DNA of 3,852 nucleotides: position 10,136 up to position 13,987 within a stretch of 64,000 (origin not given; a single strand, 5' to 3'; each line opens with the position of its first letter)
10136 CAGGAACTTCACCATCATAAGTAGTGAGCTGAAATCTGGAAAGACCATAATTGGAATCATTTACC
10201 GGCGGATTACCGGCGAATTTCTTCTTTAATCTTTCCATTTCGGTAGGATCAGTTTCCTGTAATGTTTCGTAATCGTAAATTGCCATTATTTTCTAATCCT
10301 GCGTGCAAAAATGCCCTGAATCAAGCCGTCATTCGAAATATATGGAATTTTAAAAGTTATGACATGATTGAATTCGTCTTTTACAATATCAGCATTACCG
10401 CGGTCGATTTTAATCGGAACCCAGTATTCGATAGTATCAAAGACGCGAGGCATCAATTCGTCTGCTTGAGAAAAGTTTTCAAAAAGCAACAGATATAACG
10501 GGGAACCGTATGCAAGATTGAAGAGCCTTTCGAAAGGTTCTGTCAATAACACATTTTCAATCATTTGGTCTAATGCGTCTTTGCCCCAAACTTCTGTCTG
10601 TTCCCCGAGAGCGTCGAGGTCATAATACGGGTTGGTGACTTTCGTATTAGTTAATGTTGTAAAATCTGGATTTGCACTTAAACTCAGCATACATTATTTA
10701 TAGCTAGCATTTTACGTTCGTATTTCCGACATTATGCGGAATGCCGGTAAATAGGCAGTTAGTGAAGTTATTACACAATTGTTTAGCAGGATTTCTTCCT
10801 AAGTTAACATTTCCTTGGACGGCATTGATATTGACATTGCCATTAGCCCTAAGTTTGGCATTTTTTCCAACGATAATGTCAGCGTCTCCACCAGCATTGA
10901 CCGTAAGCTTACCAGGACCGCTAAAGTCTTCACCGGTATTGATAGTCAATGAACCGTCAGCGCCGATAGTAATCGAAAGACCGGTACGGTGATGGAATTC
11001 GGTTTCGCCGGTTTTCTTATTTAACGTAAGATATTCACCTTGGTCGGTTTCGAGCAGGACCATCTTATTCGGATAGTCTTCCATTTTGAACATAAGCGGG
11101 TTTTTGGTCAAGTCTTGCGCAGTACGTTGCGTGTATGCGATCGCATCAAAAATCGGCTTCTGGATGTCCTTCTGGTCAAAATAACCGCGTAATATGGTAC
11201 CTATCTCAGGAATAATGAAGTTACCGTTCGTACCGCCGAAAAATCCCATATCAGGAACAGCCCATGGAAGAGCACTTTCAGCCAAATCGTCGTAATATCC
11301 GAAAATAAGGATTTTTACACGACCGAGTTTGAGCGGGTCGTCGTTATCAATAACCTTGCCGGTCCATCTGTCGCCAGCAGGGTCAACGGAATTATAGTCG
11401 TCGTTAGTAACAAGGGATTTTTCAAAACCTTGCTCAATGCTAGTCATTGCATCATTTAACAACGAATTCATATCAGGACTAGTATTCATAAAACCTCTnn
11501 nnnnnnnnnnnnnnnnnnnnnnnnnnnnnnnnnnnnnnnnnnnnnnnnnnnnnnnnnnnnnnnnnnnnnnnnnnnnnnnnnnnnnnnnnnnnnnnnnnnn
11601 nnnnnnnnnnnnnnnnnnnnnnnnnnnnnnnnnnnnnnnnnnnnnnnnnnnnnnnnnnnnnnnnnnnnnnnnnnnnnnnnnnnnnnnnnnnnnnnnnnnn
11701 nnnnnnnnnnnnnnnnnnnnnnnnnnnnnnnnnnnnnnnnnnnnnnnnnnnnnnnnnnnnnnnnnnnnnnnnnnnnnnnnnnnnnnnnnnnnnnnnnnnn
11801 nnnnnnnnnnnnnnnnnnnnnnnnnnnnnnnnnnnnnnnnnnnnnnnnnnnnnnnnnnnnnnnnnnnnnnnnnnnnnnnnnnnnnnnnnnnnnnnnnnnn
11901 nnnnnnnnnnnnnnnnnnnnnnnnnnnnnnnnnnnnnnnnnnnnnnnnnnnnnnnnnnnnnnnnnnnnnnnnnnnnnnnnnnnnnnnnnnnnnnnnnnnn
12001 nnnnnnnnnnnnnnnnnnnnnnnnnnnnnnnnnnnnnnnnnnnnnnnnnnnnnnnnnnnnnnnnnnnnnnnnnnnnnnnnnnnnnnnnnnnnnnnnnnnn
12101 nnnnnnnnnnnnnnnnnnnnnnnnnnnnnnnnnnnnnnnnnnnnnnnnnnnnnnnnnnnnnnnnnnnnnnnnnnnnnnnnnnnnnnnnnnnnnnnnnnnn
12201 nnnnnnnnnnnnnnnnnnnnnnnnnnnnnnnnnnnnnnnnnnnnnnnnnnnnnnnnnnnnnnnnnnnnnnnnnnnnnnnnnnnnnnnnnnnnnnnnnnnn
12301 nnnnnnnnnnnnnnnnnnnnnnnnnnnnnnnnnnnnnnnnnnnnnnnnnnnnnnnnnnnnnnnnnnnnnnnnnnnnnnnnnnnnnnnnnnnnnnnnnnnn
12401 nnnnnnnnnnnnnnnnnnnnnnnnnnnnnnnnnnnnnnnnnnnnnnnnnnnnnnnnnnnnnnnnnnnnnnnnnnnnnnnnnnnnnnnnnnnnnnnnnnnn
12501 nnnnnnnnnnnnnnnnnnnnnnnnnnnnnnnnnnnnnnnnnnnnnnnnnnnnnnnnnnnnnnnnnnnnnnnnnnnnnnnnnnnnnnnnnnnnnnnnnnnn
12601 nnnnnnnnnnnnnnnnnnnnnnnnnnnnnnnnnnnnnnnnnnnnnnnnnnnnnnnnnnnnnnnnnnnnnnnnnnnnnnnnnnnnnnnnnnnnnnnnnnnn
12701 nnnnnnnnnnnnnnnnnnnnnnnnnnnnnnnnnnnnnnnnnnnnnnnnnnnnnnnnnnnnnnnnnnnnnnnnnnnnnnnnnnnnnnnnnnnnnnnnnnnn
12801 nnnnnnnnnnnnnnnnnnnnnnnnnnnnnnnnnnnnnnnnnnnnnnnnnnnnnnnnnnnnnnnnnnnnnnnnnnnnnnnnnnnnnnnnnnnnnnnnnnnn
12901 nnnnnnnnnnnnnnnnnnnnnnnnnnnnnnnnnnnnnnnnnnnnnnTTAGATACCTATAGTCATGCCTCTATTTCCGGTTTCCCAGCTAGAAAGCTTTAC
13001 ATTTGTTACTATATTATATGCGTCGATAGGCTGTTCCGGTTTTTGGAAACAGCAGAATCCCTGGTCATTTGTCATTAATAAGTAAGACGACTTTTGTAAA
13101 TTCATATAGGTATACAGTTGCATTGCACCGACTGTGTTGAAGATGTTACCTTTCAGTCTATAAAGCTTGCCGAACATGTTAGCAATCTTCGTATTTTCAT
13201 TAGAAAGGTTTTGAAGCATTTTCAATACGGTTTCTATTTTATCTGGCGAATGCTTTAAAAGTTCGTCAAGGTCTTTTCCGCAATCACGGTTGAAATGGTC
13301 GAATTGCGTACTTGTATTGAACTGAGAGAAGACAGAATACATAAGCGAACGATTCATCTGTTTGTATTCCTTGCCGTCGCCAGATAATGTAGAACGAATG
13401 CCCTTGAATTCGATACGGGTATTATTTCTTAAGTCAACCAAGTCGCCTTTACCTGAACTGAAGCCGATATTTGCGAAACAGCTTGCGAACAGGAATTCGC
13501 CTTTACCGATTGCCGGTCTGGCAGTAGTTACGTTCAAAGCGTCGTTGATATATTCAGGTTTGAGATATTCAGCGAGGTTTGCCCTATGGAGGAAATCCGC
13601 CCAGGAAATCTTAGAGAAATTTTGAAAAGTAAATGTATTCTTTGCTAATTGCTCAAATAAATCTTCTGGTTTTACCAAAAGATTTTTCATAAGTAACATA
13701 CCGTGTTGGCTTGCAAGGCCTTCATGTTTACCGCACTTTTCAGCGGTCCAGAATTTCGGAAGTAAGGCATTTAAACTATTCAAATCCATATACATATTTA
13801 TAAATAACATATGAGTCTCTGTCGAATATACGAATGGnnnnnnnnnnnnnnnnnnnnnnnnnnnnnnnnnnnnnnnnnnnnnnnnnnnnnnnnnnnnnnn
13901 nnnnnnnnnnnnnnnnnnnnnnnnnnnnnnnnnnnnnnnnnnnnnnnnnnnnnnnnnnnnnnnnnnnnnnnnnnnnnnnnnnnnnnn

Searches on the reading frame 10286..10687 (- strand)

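Call 19: search_protein_families(library=phrogs, proteins=[window:10286-10687:-], max_evalue=0.001)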
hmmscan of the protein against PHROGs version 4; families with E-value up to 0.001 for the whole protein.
window:10286-10687:- (133 aa): 2 families
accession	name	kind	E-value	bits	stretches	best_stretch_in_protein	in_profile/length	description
phrog_261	-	tail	1.5e-06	29.2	1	34-74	42-82/312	baseplate wedge subunit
phrog_43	-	tail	3.3e-06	27.8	1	31-113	14-98/126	baseplate wedge subunit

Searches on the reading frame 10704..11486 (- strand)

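Call 19: search_protein_families(library=phrogs, proteins=[window:10704-11486:-], max_evalue=0.001)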
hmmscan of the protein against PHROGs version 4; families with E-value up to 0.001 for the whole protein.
window:10704-11486:- (260 aa): 3 families
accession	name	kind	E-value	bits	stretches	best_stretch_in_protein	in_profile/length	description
phrog_430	-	tail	1.8e-17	64.1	1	40-112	20-100/868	baseplate hub subunit and tail lysozyme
phrog_37871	-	tail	1.1e-11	46.1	1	42-183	6-138/257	baseplate protein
phrog_694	-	tail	3.4e-06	26.6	1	41-76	24-67/851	baseplate hub and tail lysozyme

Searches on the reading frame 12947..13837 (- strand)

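Call 19: search_protein_families(library=phrogs, proteins=[window:12947-13837:-], max_evalue=0.001)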
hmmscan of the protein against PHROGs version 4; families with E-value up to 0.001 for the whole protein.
window:12947-13837:- (296 aa): 1 family
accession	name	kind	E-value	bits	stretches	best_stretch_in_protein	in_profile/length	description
phrog_4073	-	unknown function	0.00096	20.4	0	32-92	26-88/112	-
